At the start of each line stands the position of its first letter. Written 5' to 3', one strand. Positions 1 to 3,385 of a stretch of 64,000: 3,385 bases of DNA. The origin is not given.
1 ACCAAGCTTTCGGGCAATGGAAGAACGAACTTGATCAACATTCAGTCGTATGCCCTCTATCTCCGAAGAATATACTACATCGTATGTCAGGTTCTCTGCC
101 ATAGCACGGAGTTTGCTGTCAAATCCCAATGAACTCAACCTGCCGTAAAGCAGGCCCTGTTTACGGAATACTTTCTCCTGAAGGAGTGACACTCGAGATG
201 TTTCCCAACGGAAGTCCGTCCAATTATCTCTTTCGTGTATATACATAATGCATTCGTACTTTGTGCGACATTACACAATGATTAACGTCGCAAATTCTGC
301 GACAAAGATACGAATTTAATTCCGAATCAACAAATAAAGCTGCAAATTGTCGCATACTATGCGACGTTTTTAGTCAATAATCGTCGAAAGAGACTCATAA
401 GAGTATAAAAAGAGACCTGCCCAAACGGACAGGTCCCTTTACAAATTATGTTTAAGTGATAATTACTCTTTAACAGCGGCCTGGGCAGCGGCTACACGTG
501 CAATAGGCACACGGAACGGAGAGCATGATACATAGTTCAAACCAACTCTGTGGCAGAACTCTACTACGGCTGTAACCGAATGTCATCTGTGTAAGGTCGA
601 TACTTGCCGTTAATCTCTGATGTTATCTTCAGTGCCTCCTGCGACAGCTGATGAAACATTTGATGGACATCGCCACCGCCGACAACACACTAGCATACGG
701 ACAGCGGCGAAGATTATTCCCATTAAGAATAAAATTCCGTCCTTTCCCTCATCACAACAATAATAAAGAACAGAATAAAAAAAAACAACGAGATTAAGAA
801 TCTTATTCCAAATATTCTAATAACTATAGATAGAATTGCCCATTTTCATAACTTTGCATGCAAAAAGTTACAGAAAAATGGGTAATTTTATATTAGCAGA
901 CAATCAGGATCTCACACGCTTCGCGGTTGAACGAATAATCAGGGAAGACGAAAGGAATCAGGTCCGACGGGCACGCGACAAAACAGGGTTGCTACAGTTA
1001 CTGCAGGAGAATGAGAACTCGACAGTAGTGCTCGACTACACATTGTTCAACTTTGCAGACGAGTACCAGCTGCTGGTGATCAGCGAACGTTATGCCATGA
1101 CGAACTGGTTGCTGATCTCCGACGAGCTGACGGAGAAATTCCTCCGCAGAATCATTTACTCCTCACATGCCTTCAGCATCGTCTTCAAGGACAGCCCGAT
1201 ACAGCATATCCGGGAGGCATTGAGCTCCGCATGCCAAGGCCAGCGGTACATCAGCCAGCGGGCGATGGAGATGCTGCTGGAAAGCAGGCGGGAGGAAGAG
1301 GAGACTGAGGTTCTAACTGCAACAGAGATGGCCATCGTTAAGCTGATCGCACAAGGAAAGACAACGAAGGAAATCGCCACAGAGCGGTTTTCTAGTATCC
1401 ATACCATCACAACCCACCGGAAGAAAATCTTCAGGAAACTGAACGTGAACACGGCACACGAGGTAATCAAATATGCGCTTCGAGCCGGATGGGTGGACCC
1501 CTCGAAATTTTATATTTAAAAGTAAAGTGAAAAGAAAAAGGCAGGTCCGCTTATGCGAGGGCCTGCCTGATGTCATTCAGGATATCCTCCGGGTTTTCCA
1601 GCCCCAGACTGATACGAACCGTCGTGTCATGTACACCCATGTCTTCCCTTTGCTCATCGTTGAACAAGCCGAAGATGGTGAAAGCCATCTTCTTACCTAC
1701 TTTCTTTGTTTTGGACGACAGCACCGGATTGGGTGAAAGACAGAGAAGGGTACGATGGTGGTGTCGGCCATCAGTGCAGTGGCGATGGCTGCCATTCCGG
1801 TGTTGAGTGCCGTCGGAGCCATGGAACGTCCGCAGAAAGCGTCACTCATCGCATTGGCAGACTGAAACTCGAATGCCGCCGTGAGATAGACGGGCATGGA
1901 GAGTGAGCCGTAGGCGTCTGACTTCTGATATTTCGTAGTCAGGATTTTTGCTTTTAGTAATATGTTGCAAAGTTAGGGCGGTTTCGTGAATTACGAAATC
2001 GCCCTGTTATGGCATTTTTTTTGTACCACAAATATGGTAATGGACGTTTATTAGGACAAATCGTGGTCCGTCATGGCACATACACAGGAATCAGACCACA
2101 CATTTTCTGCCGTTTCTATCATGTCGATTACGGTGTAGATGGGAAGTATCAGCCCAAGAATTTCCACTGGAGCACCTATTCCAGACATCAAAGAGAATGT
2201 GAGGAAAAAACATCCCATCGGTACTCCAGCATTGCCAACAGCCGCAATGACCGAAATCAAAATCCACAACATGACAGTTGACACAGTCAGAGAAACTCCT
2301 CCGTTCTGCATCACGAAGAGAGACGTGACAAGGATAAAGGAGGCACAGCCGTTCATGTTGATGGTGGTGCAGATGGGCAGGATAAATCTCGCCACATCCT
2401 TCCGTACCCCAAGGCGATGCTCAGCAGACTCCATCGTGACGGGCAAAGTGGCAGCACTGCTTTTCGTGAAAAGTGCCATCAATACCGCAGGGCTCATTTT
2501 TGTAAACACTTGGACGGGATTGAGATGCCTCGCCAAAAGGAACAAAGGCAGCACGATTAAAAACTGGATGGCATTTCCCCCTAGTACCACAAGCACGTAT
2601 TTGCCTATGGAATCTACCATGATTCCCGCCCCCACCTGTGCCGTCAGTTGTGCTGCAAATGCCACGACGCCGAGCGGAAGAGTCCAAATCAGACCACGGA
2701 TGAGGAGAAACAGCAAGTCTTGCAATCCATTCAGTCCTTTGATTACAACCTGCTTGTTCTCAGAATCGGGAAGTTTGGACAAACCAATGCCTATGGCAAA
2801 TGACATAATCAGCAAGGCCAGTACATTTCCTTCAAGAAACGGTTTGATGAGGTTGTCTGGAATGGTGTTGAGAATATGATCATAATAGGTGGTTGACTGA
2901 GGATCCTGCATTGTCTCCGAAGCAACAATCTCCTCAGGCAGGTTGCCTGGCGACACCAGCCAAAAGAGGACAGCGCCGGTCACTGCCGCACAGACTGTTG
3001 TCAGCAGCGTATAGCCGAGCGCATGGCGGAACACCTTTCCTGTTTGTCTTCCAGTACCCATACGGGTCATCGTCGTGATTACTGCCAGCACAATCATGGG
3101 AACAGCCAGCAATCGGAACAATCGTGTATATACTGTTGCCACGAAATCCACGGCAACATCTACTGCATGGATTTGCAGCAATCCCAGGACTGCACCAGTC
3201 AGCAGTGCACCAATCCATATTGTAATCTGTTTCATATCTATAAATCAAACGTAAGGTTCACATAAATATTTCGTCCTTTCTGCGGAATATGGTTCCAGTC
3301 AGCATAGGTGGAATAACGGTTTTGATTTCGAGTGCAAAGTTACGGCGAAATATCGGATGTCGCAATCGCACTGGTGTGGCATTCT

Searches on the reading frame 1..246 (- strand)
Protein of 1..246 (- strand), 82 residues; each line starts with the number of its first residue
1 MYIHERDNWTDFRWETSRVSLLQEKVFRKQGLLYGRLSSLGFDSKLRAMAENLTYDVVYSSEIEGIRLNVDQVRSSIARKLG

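Call 10: search_protein_families(library=pfam, proteins=[window:1-246:-], max_evalue=0.01)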
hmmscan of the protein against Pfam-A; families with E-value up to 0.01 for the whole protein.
window:1-246:- (82 aa): 1 family
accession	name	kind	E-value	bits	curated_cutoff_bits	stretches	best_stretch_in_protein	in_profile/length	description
PF13776.11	DUF4172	-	3.7e-28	98.1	25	1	2-82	1-81/82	Domain of unknown function (DUF4172)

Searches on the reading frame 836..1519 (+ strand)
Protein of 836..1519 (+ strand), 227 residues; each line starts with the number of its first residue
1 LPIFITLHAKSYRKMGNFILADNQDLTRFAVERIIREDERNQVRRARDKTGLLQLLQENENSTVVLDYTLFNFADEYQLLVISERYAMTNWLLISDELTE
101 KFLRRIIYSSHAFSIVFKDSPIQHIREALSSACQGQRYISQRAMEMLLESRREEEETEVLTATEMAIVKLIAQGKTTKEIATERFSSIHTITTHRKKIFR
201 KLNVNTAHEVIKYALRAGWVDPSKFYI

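Call 10: search_protein_families(library=pfam, proteins=[window:836-1519:+], max_evalue=0.01)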
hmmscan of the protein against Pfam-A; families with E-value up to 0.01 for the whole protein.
window:836-1519:+ (227 aa): 2 families
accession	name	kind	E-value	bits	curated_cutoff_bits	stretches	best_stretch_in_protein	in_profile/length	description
PF00196.25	GerE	-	1.9e-13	50.2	23.5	1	159-214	2-57/57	Bacterial regulatory proteins, luxR family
PF00072.30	Response_reg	-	0.00039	21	30.2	1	19-129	2-110/111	Response regulator receiver domain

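Call 17: find_encoding_contigs(protein=window:878-1519:+, flank=10000, max_places=10)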
Protein window:878-1519:+ (213 aa): 22 contigs read that carry it; 10 places shown.
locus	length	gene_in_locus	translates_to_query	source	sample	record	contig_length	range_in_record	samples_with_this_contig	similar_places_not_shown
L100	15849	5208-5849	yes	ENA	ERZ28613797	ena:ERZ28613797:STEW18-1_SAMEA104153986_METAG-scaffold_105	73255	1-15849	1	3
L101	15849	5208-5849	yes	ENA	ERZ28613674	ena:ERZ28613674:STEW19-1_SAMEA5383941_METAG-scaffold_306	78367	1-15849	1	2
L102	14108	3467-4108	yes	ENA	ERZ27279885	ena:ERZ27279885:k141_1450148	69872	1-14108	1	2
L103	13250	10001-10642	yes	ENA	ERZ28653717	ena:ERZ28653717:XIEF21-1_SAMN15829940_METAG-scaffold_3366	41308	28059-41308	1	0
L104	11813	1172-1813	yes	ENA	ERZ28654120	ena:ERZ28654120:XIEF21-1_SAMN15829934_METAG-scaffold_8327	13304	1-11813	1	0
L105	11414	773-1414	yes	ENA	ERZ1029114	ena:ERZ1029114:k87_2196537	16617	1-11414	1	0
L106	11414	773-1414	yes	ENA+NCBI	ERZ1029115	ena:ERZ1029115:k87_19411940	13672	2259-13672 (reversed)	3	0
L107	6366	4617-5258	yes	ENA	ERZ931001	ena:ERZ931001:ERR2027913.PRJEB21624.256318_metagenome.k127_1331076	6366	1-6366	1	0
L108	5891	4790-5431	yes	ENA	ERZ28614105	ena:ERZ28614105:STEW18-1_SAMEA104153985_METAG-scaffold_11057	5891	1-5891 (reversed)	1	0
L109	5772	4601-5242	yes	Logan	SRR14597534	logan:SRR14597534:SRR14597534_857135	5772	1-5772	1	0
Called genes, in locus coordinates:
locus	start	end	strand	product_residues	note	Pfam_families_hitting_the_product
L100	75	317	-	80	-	-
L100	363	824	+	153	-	PF13302:Acetyltransf_3, PF13420:Acetyltransf_4 (weak), PF00583:Acetyltransf_1, PF13673:Acetyltransf_10, PF13508:Acetyltransf_7, PF08445:FR47 (weak)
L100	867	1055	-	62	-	-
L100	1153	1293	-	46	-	PF01527:HTH_Tnp_1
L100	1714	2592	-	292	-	PF04371:PAD_porph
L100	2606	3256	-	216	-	-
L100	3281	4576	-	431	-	PF13776:DUF4172, PF02661:Fic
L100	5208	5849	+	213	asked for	PF00196:GerE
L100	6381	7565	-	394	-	PF00375:SDF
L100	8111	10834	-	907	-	PF01326:PPDK_N, PF00391:PEP-utilizers, PF02896:PEP-utilizers_C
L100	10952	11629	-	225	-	PF01168:Ala_racemase_N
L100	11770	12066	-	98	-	PF05258:DciA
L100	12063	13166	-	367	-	PF02463:SMC_N, PF13175:AAA_15, PF13476:AAA_23, PF13304:AAA_21 (weak)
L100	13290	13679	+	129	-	PF01245:Ribosomal_L19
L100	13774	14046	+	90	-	-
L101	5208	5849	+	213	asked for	PF00196:GerE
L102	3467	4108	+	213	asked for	PF00196:GerE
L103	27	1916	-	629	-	PF09603:Fib_succ_major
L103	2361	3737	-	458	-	PF13173:AAA_14, PF13635:DUF4143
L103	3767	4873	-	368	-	-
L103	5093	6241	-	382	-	PF02896:PEP-utilizers_C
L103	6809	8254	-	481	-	PF00999:Na_H_Exchanger, PF02080:TrkA_C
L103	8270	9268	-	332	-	PF03741:TerC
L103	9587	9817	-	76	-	-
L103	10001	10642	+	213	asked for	PF00196:GerE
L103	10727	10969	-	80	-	-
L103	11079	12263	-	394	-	PF00375:SDF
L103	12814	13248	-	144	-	?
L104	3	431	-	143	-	?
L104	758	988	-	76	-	-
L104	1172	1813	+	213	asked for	PF00196:GerE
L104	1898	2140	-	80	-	-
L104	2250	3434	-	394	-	PF00375:SDF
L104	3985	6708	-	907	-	PF01326:PPDK_N, PF00391:PEP-utilizers, PF02896:PEP-utilizers_C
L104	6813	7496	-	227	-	PF01168:Ala_racemase_N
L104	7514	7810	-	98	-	PF05258:DciA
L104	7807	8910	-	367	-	PF02463:SMC_N, PF13175:AAA_15, PF13476:AAA_23, PF13304:AAA_21 (weak)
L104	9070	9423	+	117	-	PF01245:Ribosomal_L19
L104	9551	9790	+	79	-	-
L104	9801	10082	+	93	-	PF05164:ZapA (weak)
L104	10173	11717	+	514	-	PF12072:RNase_Y_N, PF00013:KH_1, PF08668:HDOD (faint), PF01966:HD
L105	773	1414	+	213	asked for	PF00196:GerE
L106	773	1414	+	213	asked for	PF00196:GerE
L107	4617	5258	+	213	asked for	PF00196:GerE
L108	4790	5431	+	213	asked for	PF00196:GerE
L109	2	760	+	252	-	?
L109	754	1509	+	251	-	PF00977:His_biosynth, PF01207:Dus (faint), PF03060:NMO (faint)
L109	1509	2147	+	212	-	PF01502:PRA-CH, PF01503:PRA-PH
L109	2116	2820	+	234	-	PF00005:ABC_tran, PF13304:AAA_21 (weak)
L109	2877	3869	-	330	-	PF03741:TerC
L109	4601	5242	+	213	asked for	PF00196:GerE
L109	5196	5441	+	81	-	-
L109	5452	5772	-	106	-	?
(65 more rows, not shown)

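Call 38: search_protein_families(library=pfam, proteins=[L103:3767-4873:-], max_evalue=1)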
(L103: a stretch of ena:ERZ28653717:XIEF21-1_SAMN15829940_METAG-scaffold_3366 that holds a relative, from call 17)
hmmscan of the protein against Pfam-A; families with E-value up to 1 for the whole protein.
L103:3767-4873:- (368 aa): 0 families

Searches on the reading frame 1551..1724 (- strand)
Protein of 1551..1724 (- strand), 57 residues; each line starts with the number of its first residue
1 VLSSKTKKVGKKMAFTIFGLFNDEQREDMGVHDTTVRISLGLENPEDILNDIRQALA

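Call 10: search_protein_families(library=pfam, proteins=[window:1551-1724:-], max_evalue=0.01)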
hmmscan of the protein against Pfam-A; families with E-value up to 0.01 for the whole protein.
window:1551-1724:- (57 aa): 1 family
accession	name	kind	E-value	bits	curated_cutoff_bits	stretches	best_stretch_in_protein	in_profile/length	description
PF01053.26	Cys_Met_Meta_PP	-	3.3e-08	33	27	1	18-56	342-380/381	Cys/Met metabolism PLP-dependent enzyme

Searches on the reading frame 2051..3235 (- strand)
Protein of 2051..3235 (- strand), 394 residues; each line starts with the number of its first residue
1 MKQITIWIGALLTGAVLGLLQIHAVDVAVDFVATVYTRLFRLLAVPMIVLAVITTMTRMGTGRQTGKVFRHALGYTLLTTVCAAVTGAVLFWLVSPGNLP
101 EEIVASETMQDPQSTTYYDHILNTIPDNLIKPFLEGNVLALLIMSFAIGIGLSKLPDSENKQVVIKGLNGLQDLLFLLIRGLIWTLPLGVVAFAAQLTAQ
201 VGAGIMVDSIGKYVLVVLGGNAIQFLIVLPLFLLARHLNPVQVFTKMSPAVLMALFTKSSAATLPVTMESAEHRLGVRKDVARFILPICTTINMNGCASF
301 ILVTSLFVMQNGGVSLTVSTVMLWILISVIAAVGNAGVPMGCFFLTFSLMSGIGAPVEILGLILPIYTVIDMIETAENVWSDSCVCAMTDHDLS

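Call 10: search_protein_families(library=pfam, proteins=[window:2051-3235:-], max_evalue=0.01)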
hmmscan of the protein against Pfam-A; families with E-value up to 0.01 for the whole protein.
window:2051-3235:- (394 aa): 1 family
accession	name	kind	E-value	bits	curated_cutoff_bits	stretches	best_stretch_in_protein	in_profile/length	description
PF00375.23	SDF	-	1.8e-92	310.8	27.9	1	8-391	6-386/387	Sodium:dicarboxylate symporter family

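Call 16: find_encoding_contigs(protein=window:2051-3235:-, flank=10000, max_places=10)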
Protein window:2051-3235:- (394 aa): 19 contigs read that carry it; 10 places shown.
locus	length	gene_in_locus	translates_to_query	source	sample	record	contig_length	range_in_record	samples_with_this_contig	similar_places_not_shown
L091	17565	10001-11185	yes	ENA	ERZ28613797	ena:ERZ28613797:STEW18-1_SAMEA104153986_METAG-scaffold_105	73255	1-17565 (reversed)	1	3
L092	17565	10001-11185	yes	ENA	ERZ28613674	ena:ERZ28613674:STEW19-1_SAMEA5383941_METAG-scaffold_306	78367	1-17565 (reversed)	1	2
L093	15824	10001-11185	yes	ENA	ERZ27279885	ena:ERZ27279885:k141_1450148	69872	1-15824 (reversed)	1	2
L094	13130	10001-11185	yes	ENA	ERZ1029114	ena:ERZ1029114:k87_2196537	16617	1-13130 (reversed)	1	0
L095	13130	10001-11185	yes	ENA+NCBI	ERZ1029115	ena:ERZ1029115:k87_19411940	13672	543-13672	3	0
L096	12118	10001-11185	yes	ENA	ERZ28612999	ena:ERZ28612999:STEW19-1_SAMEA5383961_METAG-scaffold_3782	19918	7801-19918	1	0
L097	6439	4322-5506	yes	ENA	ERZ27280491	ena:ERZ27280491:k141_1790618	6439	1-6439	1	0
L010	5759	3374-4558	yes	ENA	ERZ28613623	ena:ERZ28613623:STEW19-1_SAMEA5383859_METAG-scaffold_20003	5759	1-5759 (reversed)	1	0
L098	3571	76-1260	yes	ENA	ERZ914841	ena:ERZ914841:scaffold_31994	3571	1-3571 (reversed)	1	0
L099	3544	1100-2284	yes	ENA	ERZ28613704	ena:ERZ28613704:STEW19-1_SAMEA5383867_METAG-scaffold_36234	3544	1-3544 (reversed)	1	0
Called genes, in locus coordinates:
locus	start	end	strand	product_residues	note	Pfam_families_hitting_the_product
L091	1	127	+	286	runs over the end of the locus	PF01832:Glucosaminidase, PF01476:LysM (weak)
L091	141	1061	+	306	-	-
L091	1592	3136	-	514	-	PF12072:RNase_Y_N, PF00013:KH_1, PF08668:HDOD (faint), PF01966:HD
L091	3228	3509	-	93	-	PF05164:ZapA (weak)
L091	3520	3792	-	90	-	-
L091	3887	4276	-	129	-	PF01245:Ribosomal_L19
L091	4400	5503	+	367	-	PF02463:SMC_N, PF13175:AAA_15, PF13476:AAA_23, PF13304:AAA_21 (weak)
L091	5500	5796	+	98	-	PF05258:DciA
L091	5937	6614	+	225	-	PF01168:Ala_racemase_N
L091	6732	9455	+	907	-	PF01326:PPDK_N, PF00391:PEP-utilizers, PF02896:PEP-utilizers_C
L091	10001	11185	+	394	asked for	PF00375:SDF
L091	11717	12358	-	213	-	PF00196:GerE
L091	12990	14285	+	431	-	PF13776:DUF4172, PF02661:Fic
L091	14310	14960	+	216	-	-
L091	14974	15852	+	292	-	PF04371:PAD_porph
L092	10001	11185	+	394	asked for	PF00375:SDF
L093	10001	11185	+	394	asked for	PF00375:SDF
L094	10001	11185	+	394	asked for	PF00375:SDF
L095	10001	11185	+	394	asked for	PF00375:SDF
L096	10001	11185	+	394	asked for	PF00375:SDF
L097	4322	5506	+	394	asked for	PF00375:SDF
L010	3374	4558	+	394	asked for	PF00375:SDF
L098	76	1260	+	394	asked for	PF00375:SDF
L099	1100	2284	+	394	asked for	PF00375:SDF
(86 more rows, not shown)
